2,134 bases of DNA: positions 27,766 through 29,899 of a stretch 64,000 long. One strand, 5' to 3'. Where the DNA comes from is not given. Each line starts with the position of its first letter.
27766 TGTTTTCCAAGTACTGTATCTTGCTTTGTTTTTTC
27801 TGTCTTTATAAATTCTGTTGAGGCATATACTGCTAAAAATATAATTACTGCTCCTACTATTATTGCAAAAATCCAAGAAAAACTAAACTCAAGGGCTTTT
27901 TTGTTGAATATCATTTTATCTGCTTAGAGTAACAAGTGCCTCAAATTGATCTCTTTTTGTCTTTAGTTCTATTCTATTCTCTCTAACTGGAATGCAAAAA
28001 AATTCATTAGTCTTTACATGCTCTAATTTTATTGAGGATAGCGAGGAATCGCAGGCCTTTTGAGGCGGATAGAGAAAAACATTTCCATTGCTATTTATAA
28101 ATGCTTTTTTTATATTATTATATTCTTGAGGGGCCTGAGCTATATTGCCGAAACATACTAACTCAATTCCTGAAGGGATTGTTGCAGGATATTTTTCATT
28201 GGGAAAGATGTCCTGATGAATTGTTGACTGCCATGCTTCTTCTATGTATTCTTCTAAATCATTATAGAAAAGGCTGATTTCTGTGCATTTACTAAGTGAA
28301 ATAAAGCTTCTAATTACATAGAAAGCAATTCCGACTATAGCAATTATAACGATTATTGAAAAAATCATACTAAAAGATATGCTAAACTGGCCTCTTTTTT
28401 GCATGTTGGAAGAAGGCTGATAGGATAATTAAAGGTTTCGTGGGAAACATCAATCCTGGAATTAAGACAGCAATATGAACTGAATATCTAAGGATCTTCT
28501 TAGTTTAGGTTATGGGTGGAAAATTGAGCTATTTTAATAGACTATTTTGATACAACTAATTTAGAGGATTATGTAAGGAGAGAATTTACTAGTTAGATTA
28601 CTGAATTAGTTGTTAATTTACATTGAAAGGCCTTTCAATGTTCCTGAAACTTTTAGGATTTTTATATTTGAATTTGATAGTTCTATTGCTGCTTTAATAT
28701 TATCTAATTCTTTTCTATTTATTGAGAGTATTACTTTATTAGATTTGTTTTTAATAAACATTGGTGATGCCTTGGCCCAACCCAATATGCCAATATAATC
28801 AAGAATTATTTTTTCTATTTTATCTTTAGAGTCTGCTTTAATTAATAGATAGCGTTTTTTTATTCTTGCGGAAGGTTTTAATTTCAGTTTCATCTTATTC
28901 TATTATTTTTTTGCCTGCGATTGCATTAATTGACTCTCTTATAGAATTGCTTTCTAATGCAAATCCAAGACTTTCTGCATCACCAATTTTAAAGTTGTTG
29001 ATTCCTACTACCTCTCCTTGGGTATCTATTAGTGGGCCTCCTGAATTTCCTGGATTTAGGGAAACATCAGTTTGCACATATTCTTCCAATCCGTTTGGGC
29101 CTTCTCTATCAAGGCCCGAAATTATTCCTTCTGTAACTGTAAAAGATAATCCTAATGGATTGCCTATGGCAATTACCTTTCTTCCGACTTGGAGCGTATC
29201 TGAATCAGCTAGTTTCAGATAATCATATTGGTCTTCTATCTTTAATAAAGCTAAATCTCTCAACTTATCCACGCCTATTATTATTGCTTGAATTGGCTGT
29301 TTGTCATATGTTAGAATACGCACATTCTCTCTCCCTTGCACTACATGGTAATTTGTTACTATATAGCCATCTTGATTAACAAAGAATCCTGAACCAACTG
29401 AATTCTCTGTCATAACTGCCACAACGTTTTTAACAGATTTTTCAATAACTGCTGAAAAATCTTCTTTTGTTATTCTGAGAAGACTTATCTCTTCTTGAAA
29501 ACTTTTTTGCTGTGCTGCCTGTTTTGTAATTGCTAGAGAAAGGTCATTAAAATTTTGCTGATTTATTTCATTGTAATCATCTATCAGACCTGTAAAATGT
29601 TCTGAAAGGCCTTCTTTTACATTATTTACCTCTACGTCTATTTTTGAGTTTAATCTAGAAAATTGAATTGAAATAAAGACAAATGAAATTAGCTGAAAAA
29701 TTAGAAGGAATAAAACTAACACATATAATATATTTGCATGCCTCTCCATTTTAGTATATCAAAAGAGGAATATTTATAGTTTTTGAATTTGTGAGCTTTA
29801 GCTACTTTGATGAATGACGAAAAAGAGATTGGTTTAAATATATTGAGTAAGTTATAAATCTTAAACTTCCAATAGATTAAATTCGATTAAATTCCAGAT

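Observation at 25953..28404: Operon of four consecutive class-III-signal-peptide (type IV pilin-like) genes without an assembly ATPase nearby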

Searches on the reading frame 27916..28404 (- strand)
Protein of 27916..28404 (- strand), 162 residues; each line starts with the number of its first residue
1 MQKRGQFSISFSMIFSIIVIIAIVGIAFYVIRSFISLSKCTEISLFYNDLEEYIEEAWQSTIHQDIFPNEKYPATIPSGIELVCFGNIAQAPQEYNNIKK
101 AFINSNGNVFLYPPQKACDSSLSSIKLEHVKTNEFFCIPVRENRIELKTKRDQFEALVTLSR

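Call 4: search_protein_families(library=pfam, proteins=[window:27916-28404:-], max_evalue=1)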
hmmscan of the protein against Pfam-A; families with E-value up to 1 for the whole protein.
window:27916-28404:- (162 aa): 3 families
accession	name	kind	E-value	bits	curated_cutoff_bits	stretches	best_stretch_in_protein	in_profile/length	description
PF22852.1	SoxE_N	-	0.0093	16.2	27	1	8-41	5-38/48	Sulfocyanin, N-terminal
PF12669.12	FeoB_associated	-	0.031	15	27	1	16-38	2-24/44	FeoB-associated Cys-rich membrane protein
PF17260.7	DUF5326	-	0.13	13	27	1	11-37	37-63/70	Family of unknown function (DUF5326)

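Call 8: search_protein_families(library=ncbifam, proteins=[window:27916-28404:-], max_evalue=0.1)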
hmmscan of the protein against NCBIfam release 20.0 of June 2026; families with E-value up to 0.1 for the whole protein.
window:27916-28404:- (162 aa): 2 families
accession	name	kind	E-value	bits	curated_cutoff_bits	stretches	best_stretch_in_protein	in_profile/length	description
NF047754.1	LRR20_Nterm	exception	0.073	12.8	105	0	76-104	14-43/53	E-cadherin-binding leucine-rich repeat protein LRR20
NF052548.1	FAdesatDesABac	equivalog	0.083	12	500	0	10-50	46-85/328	Delta(5) desaturase DesA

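Call 17: find_homologous_proteins(query=window:27916-28404:-, max_evalue=0.001)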
Query window:27916-28404:- (162 aa): 33 proteins with E <= 0.001 among 60 candidates.
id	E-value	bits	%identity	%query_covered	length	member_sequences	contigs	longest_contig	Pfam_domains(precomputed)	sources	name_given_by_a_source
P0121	1.6e-97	341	96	99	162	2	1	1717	-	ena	-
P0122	8.6e-80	284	78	99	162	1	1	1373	-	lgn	-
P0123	7.9e-72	258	67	99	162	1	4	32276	-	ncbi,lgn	-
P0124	4.1e-71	256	74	99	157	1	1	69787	-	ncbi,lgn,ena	-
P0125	2.5e-66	240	66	99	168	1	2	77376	-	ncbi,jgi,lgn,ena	-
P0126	1.3e-65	238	71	99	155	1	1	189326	-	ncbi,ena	-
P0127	8.1e-64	232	65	99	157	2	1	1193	-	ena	-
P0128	8.1e-62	225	68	92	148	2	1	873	-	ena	-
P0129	2.5e-60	221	63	99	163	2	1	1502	-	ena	-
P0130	1.7e-58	215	63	99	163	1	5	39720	-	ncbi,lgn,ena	ncbi:MAG: hypothetical protein AABX83_03885 [Nanoarchaeota archaeon]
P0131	1.3e-57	212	61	100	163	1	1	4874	-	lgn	-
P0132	2.6e-56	208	59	99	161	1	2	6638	-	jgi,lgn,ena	-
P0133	5.7e-56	206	61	100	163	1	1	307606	-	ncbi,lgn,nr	ncbi:MAG: hypothetical protein Q7S27_06395 [Nanoarchaeota archaeon]|nr:hypothetical protein [Nanoarc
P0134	4.8e-55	203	59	99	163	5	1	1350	-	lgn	-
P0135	7.0e-55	203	55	99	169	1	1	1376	-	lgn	-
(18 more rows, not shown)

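Call 51: search_solved_structures(query=A2, max_evalue=10, show_alignments=2)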
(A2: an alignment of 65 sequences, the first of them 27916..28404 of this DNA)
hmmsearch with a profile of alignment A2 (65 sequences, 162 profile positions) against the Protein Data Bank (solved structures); distinct sequences matched with E-value up to 10: 8.
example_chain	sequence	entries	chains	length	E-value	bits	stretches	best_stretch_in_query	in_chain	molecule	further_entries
9nnd_a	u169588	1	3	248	0.27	14.3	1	14-67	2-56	Endogenous retrovirus group K member 7 Pol protein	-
7znk_C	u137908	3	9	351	0.29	14.2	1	72-158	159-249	THO complex subunit 3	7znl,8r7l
7apk_C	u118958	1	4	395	0.36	13.9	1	72-158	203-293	THO complex subunit 3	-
9mla_D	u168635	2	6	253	0.43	13.7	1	14-67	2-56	Transmembrane protein,Fibritin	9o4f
8pfb_G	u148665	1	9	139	0.6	13.2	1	14-56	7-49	Type IV pilin PilE1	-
6hm4_A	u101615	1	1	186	0.84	12.7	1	44-89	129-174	S-M checkpoint control protein rad4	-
4bmc_A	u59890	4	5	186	0.84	12.7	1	44-89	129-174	S-M CHECKPOINT CONTROL PROTEIN RAD4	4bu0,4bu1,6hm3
9e02_F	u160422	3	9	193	1.2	12.2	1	11-57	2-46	Sec-independent protein translocase protein TatB homolog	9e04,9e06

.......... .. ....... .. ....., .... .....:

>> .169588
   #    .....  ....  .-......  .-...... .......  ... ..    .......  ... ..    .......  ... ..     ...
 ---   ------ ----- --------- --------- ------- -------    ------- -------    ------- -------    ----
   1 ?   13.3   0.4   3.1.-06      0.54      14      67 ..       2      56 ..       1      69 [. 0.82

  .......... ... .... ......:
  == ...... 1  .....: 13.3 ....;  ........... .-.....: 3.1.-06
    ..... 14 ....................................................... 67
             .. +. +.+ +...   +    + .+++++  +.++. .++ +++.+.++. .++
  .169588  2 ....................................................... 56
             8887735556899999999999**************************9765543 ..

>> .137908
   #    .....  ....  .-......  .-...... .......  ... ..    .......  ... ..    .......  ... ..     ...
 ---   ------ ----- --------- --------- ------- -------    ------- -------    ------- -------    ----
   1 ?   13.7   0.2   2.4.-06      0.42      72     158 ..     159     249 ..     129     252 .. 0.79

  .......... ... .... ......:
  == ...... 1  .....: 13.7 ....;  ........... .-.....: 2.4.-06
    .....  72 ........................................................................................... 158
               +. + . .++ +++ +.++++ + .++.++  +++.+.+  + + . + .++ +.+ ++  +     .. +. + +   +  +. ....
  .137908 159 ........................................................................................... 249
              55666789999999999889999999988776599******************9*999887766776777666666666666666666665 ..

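Call 69: predict_structure(alignment_id=A6)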
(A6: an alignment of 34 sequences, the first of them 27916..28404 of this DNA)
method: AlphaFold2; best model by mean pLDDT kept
length: 162 residues; sequences in the alignment: 34
mean_pLDDT: 86.8   pTM: 0.74
mean pLDDT of the five models: 86.8, 86.6, 85.6, 80.3, 77.8
residues with pLDDT >= 90: 91; 70-90: 59; 50-70: 8; < 50: 4
segments of 3 or more residues with pLDDT < 50: 1-3
pLDDT, mean of each block of 10 residues (from residue 1): 53 77 83 77 92 95 93 90 93 91 89 84 90 94 94 93 93
secondary structure, 60 per line:
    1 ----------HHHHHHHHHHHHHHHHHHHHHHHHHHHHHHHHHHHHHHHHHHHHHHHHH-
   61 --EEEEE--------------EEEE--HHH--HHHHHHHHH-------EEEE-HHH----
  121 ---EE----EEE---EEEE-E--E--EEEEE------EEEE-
elements in order: H11-59 E63-67 E82-85 H93-101 E109-112 E130-132 E136-139 E147-151 E158-161

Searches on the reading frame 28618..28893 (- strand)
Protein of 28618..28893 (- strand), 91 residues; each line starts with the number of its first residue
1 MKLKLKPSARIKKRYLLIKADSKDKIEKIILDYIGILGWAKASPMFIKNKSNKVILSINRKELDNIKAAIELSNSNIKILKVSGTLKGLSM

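Call 4: search_protein_families(library=pfam, proteins=[window:28618-28893:-], max_evalue=1)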
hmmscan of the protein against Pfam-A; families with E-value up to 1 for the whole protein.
window:28618-28893:- (91 aa): 2 families
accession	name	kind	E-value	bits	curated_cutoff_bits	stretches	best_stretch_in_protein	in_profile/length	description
PF01900.24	RNase_P_Rpp14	-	0.00019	21.9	23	1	24-88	24-98/104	Rpp14/Pop5 family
PF05701.16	WEMBL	-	0.063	12.4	35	1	49-83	288-322/562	Weak chloroplast movement under blue light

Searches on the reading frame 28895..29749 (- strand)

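Call 4: search_protein_families(library=pfam, proteins=[window:28895-29749:-], max_evalue=1)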
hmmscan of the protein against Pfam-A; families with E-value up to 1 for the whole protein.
window:28895-29749:- (284 aa): 7 families
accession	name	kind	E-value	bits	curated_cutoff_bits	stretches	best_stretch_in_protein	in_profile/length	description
PF13365.12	Trypsin_2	-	3.7e-36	125.5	27.6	1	119-250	1-144/144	Trypsin-like peptidase domain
PF00089.32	Trypsin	-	1.2e-16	61.7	20.6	1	113-270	19-216/220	Trypsin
PF10459.15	Peptidase_S46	-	8.6e-06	25.1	22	2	90-138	23-68/698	Peptidase S46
PF05579.19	Peptidase_S32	-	0.018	14.7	24.7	0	232-251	206-225/297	Equine arteritis virus serine endopeptidase S32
PF01732.22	Mycop_pep_DUF31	-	0.025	14.7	27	1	224-252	317-345/346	Mycoplasma peptidase (DUF31)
PF12698.13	ABC2_membrane_3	-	0.11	12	31.6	1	9-119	6-110/347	ABC-2 family transporter protein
PF00949.27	Peptidase_S7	-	0.14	12.5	20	1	222-250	84-112/131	Peptidase S7, Flavivirus NS3 serine protease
